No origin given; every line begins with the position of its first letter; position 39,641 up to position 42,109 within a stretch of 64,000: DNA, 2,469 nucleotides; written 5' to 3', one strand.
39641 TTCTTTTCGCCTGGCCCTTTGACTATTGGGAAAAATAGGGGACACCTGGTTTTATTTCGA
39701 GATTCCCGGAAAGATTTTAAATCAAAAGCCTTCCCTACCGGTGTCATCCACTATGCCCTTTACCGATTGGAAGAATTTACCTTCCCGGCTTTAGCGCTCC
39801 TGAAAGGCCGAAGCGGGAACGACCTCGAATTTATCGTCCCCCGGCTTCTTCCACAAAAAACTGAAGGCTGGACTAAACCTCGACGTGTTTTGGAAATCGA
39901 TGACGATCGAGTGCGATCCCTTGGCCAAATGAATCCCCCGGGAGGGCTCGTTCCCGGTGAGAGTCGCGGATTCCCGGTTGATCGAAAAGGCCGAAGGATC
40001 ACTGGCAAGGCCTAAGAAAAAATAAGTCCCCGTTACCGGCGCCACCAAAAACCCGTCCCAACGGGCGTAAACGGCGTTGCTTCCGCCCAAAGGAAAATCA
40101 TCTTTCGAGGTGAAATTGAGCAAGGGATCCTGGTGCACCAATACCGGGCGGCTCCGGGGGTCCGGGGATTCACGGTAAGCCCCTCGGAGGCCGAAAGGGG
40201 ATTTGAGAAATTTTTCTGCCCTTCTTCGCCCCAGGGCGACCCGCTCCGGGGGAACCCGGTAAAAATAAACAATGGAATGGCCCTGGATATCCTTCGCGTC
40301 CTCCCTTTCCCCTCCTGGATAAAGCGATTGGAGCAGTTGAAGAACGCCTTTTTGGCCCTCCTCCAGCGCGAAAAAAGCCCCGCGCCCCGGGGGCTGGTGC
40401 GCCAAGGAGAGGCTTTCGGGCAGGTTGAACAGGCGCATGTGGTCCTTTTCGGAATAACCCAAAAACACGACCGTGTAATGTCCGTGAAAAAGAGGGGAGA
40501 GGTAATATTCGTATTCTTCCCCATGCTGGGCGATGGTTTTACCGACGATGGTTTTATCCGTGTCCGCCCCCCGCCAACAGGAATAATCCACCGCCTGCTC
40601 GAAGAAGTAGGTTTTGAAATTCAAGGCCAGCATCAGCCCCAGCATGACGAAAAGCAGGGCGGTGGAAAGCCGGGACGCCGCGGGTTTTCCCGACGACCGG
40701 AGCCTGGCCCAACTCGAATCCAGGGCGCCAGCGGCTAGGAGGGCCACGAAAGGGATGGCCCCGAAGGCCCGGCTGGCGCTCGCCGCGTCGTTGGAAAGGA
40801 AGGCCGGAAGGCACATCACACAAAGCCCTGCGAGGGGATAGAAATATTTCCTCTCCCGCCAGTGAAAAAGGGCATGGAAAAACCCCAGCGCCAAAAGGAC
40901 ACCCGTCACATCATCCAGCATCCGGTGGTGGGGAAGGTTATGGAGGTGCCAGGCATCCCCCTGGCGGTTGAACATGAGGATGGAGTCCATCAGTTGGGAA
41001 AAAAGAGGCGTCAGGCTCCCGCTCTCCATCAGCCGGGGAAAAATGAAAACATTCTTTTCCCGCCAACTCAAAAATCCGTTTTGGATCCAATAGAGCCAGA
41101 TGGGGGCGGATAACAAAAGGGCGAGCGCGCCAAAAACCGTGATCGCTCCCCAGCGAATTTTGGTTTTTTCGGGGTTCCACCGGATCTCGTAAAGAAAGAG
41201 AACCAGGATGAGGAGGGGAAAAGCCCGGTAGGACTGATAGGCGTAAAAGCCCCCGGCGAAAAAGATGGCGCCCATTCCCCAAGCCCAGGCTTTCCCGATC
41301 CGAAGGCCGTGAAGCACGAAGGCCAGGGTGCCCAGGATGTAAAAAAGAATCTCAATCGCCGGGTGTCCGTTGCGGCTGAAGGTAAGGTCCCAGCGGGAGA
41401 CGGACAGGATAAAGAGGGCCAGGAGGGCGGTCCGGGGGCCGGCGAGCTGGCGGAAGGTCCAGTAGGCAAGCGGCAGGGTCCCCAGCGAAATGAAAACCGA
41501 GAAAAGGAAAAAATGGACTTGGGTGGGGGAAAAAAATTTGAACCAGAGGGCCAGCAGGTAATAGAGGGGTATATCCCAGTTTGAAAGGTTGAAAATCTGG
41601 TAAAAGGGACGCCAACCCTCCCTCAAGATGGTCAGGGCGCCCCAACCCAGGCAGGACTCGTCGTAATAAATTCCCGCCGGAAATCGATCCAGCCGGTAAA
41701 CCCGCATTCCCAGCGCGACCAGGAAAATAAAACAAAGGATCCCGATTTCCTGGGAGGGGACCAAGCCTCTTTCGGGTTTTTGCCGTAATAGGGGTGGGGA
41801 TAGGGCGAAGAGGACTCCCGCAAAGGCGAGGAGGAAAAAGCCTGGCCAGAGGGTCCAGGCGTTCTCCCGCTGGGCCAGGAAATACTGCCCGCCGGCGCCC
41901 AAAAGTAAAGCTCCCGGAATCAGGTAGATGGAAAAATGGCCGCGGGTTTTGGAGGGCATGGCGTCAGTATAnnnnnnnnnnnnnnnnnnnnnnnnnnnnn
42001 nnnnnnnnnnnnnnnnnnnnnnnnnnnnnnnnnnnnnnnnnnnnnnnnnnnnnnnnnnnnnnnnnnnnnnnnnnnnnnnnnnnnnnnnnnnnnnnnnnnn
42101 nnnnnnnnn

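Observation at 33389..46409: Cluster of six large polytopic glycosyltransferase-like genes including three GT-C/PA14 fusion paralogs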

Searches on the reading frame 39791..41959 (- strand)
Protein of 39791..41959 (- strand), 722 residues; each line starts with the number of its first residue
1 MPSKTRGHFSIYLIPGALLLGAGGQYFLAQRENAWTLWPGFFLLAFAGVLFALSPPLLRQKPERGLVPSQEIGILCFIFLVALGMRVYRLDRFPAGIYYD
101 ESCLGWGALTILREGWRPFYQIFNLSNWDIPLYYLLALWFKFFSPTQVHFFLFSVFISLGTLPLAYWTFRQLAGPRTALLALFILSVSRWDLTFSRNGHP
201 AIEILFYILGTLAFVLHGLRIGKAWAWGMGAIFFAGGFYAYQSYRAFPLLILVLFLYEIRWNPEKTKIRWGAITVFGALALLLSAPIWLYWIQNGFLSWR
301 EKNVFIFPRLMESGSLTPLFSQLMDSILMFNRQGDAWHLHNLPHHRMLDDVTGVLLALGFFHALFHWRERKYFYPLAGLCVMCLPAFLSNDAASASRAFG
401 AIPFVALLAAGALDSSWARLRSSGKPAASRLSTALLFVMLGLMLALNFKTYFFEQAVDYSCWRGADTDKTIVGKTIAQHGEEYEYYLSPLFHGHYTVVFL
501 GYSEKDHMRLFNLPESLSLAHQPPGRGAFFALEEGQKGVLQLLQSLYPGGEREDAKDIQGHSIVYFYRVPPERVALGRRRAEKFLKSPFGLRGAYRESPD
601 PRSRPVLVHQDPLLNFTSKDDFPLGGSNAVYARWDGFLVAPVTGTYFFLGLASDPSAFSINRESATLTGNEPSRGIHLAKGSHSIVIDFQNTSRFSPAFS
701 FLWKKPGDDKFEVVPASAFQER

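Call 3: search_protein_families(library=pfam, proteins=[window:39791-41959:-], max_evalue=0.01)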
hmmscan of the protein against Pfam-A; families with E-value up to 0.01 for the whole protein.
window:39791-41959:- (722 aa): 2 families
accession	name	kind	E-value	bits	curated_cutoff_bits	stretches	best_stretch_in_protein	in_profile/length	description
PF13231.12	PMT_2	-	6.1e-05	23.7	26.1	1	133-288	7-158/160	Dolichyl-phosphate-mannose-protein mannosyltransferase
PF07691.17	PA14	-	0.00025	21.3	24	1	626-663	42-79/147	PA14 domain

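Call 9: search_protein_families(library=ncbifam, proteins=[window:39791-41959:-], max_evalue=0.01)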
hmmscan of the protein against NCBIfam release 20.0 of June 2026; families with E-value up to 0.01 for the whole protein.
window:39791-41959:- (722 aa): 1 family
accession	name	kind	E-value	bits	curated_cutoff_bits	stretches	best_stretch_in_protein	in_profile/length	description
TIGR03663.1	TIGR03663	subfamily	0.00031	19.9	126.25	1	75-252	4-174/435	flippase activity-associated protein Agl23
